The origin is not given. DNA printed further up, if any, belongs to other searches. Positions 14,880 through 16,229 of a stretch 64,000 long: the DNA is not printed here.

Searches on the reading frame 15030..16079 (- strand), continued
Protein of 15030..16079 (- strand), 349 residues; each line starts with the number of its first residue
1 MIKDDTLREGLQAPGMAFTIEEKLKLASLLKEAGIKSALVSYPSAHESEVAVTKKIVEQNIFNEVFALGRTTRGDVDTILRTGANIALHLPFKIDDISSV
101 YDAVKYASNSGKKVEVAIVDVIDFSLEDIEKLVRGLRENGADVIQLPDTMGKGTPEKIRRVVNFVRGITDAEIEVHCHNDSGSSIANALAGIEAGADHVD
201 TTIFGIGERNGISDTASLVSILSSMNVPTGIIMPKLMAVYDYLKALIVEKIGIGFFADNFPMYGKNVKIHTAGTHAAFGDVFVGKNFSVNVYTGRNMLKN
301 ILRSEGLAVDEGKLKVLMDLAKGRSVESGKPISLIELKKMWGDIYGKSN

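Call 24: search_solved_structures(query=A1, max_evalue=1e-8, show_alignments=5)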
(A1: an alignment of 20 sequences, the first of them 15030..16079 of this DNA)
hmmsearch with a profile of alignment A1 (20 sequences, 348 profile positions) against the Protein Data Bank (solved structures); distinct sequences matched with E-value up to 1e-8: 49.
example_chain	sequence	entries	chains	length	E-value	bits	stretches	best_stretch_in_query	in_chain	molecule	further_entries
6ktq_A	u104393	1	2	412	1.1e-46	162.4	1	2-324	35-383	Homocitrate synthase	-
3ivs_A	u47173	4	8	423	1.1e-38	136.1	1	2-344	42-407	Homocitrate synthase, mitochondrial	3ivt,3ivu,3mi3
3rmj_A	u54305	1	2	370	5.8e-38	133.7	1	1-276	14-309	2-isopropylmalate synthase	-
2ztj_A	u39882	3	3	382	6.3e-37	130.3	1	2-336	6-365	Homocitrate synthase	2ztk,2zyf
3a9i_A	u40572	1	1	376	6.6e-37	130.3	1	2-330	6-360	Homocitrate synthase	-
3ewb_X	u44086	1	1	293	2e-36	128.7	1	4-247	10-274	2-isopropylmalate synthase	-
3eeg_A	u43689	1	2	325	5.8e-36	127.2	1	2-276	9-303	2-isopropylmalate synthase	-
3ble_A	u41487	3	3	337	4.4e-32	114.4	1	2-277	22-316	Citramalate synthase from Leptospira interrogans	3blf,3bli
6e1j_A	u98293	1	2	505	2.2e-31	112.1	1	84-331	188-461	2-isopropylmalate synthase, A genome specific 1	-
4ov4_A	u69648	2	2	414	5.4e-28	101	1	2-343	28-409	2-isopropylmalate synthase | isopropylmalate synthase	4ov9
2nx9_A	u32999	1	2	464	3e-18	68.9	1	124-246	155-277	Oxaloacetate decarboxylase 2, subunit alpha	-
1s3h_A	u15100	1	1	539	1.8e-16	63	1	124-246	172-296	transcarboxylase 5S subunit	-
1rqb_A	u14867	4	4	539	1.8e-16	63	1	124-246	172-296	transcarboxylase 5S subunit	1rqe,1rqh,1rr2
1u5j_A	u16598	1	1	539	1.9e-16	63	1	125-246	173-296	transcarboxylase 5S subunit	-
8ih7_A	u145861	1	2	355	3.5e-16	62.1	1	2-243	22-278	4-hydroxy-2-oxovalerate aldolase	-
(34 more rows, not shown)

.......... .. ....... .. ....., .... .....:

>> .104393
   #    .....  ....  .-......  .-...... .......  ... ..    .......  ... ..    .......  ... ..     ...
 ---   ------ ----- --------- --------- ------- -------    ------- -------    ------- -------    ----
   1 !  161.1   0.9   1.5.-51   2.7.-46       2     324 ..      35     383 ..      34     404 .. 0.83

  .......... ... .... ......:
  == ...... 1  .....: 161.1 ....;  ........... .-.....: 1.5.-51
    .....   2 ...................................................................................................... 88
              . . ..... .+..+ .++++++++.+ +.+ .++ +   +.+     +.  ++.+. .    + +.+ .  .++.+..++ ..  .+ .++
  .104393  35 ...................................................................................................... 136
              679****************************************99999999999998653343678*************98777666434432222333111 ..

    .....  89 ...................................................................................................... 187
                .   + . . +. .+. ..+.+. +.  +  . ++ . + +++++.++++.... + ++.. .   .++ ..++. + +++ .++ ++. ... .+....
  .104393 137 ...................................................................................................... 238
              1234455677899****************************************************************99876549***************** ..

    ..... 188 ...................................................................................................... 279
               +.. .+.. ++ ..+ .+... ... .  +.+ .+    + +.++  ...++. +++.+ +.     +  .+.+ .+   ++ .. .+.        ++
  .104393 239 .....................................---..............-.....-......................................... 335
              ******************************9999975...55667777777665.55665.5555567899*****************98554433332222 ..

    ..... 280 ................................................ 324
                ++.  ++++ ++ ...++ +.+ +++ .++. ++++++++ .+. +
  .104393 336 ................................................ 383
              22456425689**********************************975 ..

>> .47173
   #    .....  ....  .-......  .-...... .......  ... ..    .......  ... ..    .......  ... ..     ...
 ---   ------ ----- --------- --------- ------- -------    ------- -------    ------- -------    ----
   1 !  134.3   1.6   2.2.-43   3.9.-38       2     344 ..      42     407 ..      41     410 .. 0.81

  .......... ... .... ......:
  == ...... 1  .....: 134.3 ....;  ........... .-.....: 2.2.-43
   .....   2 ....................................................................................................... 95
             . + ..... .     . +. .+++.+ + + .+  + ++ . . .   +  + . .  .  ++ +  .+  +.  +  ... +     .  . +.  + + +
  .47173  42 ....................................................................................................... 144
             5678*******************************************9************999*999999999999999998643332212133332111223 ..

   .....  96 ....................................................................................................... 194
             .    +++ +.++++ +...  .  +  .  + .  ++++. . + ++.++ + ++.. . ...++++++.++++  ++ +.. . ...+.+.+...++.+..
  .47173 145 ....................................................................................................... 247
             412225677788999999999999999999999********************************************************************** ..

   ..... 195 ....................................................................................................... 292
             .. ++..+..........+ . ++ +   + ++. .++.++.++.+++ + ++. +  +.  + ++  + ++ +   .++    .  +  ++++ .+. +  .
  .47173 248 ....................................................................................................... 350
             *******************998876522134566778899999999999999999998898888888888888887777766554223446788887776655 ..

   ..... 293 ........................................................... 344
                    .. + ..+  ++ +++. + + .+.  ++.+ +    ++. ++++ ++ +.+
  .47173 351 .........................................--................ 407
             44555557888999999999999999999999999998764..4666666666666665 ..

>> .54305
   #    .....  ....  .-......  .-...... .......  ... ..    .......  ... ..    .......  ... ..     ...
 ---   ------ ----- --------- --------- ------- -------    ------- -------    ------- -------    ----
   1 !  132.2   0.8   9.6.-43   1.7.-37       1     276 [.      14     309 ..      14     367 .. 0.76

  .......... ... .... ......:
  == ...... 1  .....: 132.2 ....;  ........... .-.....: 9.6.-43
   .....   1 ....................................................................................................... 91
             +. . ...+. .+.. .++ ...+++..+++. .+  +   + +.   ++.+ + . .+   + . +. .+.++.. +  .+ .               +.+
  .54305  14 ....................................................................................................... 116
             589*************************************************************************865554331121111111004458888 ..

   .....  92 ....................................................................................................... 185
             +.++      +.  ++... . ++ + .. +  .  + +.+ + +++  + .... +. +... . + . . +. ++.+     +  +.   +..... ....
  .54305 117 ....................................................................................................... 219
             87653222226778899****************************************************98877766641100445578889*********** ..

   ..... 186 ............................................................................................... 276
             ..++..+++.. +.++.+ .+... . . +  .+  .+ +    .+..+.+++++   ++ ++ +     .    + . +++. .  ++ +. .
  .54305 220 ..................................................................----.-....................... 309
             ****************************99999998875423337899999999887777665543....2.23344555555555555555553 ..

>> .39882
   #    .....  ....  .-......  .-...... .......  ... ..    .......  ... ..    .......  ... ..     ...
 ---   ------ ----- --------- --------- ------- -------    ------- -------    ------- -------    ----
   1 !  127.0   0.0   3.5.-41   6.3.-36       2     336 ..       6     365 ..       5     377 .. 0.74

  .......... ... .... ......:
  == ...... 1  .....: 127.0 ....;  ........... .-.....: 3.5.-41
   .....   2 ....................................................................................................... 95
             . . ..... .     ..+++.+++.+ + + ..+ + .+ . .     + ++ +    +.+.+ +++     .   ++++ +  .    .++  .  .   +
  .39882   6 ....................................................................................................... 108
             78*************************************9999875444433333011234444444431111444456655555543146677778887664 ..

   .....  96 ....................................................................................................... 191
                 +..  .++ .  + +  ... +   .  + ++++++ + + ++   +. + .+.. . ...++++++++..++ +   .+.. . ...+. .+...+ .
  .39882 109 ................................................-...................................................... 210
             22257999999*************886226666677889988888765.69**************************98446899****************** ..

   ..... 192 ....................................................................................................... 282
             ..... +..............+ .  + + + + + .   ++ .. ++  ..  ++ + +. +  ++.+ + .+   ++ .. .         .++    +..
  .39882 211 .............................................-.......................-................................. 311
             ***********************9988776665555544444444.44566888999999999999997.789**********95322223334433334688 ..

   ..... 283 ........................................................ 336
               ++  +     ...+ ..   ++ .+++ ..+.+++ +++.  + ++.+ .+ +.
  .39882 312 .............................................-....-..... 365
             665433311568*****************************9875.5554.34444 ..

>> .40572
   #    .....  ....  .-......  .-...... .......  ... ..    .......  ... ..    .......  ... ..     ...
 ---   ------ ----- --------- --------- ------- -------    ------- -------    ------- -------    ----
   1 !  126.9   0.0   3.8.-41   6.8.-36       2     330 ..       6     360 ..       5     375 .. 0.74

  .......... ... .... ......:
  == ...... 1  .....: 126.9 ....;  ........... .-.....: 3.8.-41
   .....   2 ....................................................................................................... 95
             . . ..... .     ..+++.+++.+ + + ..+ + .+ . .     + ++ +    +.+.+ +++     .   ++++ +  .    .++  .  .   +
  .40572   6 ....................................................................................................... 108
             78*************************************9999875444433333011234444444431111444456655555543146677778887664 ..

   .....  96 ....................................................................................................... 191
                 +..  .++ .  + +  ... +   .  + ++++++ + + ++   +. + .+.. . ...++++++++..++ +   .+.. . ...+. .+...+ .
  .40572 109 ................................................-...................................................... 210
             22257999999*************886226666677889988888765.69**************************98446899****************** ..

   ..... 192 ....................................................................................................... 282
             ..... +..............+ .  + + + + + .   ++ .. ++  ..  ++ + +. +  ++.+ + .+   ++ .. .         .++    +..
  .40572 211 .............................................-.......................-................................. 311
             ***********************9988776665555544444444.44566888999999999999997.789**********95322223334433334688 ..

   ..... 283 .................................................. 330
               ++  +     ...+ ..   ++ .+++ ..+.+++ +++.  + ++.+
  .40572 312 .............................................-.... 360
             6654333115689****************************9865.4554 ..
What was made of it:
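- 15030..16079 (-): DRE-TIM enzyme (349 aa), an HCS/IPMS-like catalytic core without a regulatory domain. Proposed 2-substituted-malyl-CoA lyase. PDB profile best hit is SaHCS 6ktq at 1.1e-46 (call 24).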

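Call 25: find_related_loci(query=A1, collection=genome_contigs, flank=10000)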
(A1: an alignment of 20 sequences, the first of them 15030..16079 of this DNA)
Query A1 (349 aa) in genome_contigs; peptide patterns used: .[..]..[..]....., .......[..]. (x = any residue, [..] = any of these).
81 stretches matched a pattern; 69 encode a relative of the query (tblastn E <= 1e-3); 69 distinct loci.
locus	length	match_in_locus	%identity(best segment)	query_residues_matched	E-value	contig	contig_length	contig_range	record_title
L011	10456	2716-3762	85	1-349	0e+0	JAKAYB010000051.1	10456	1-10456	MAG: Thermoplasmata archaeon isolate YS3.bin24 NODE_1643_length_10456_cov_6.070578, whole genome shotgun sequence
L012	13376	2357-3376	57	1-340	5e-129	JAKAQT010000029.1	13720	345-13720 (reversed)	MAG: Thermoplasmata archaeon isolate YF2.bin89 NODE_4505_length_13720_cov_2.629589, whole genome shotgun sequence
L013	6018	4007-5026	56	1-340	1e-124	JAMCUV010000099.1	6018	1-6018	MAG: Thermoplasmatota archaeon isolate FK_Sedi_A_Bin.113 NODE_37458_length_6018_cov_66.4897, whole genome shotgun sequen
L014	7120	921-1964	53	1-348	3e-123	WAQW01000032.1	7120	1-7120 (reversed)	MAG: Thermoplasmata archaeon isolate S147_20_esom k151_38367, whole genome shotgun sequence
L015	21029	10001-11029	53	1-344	2e-122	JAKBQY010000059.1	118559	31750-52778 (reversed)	MAG: Thermoplasmata archaeon isolate TL1-4.bin46 NODE_57_length_118559_cov_21.521641, whole genome shotgun sequence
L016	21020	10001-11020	54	1-340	1e-121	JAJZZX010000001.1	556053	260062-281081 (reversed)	MAG: Thermoplasmata archaeon isolate TL2-2.bin24 NODE_1_length_556053_cov_129.838261, whole genome shotgun sequence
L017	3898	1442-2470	54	1-342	6e-123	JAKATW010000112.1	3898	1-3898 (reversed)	MAG: Thermoplasmata archaeon isolate YP3.bin108 NODE_31927_length_3898_cov_1.15964, whole genome shotgun sequence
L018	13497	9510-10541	54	1-344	6e-121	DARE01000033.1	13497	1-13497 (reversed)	MAG TPA_asm: Thermoplasmatales archaeon UBA447 UBA447_contig_906, whole genome shotgun sequence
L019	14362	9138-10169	54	1-344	6e-121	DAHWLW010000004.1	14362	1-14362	MAG TPA_asm: Thermoplasmatales archaeon isolate clean1364 k141_154423, whole genome shotgun sequence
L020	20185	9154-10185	53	1-344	2e-119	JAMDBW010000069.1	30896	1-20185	MAG: Thermoplasmatota archaeon isolate FK_Sedi_B_Bin.199 NODE_4438_length_30896_cov_4.50336, whole genome shotgun sequen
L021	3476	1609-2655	52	1-349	4e-122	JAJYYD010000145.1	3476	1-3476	MAG: Thermoplasmata archaeon isolate FK3.bin88 NODE_49422_length_3476_cov_4.434757, whole genome shotgun sequence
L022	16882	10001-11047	51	1-349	5e-119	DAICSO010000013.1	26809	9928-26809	MAG TPA_asm: bacterium isolate clean2775 NODE_13_length_26809_cov_7.785014, whole genome shotgun sequence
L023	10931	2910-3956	51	1-349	1e-117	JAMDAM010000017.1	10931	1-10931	MAG: Thermoplasmatota archaeon isolate FK_Sedi_B_Bin.259 NODE_24783_length_10931_cov_396.054, whole genome shotgun seque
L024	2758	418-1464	52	1-349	8e-122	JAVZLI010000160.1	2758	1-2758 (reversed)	MAG: Thermoplasmataceae archaeon isolate DRTY-6_201907_bins_49 DRTY-6_201907_bins_49_scaffold_160, whole genome shotgun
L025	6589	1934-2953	53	1-340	8e-117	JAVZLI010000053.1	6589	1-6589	MAG: Thermoplasmataceae archaeon isolate DRTY-6_201907_bins_49 DRTY-6_201907_bins_49_scaffold_53, whole genome shotgun s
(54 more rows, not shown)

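Call 67: predict_structure(alignment_id=A1)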
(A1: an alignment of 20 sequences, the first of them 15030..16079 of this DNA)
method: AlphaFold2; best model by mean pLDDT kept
length: 349 residues; sequences in the alignment: 20
mean_pLDDT: 89.9   pTM: 0.89
mean pLDDT of the five models: 89.9, 89.6, 86.3, 86.0, 85.9
residues with pLDDT >= 90: 246; 70-90: 71; 50-70: 22; < 50: 10
segments of 3 or more residues with pLDDT < 50: 276-283
pLDDT, mean of each block of 10 residues (from residue 1): 94 87 98 98 95 98 97 97 97 90 98 96 95 98 95 95 98 95 93 97 89 95 94 98 93 75 54 51 62 88 88 93 93 89 75
secondary structure, 60 per line:
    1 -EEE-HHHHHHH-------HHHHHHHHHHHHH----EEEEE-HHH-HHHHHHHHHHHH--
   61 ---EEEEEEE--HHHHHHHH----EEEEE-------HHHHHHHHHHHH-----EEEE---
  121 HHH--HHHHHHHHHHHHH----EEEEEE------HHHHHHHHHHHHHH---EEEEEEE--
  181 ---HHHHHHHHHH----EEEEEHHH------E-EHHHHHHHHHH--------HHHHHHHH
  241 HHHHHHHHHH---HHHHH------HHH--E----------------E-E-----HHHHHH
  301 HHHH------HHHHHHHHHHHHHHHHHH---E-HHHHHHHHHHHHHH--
elements in order: E2-4 H6-12 H20-32 E37-41 H47-58 E64-70 H73-80 E85-89 H97-108 E114-117 H126-138 E143-148 H155-168 E172-178 H184-193 E198-202 H215-224 H233-250 H254-258 H295-304 H311-328 H334-347
